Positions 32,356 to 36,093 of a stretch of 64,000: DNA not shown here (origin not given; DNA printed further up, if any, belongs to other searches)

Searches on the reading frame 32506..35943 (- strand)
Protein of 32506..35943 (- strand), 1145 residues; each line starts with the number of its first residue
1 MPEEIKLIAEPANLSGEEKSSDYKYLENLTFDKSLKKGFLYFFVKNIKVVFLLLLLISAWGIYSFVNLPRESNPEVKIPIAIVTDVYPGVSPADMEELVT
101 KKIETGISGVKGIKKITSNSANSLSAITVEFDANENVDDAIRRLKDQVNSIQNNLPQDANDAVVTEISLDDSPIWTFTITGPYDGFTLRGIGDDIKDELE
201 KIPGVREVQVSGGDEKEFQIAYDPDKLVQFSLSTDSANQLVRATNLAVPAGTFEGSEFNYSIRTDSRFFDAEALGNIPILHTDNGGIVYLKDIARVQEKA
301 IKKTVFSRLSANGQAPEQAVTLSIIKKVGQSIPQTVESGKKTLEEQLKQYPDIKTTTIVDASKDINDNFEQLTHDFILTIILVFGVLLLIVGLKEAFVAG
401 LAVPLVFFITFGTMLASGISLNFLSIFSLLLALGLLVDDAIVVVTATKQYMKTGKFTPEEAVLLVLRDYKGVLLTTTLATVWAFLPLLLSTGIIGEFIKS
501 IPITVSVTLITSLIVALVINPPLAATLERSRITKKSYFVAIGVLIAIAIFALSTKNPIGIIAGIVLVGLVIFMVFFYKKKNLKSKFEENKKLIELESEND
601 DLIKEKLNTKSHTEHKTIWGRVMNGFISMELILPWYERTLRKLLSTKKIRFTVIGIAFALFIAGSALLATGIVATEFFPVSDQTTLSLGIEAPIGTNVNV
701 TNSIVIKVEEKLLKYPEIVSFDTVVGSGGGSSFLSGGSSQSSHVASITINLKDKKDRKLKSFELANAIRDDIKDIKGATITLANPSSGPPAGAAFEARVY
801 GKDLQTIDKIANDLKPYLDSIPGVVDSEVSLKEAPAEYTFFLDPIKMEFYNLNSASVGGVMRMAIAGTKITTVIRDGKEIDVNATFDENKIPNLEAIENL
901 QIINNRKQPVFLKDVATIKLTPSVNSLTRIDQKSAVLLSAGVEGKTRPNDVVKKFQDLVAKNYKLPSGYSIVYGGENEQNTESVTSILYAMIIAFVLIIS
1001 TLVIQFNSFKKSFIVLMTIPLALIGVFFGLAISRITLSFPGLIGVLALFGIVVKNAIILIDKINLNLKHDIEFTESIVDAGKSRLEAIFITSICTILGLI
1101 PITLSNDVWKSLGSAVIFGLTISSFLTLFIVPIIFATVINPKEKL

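Call 100: search_protein_families(library=pfam, proteins=[window:32506-35943:-], max_evalue=0.0001)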
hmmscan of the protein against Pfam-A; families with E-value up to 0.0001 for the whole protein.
window:32506-35943:- (1145 aa): 2 families
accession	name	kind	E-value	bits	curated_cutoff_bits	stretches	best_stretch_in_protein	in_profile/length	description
PF00873.25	ACR_tran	-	2.3e-181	605.4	28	2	41-539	3-503/1021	AcrB/AcrD/AcrF family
PF00403.32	HMA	-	7.5e-05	23.5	24.8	0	101-139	14-51/62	Heavy-metal-associated domain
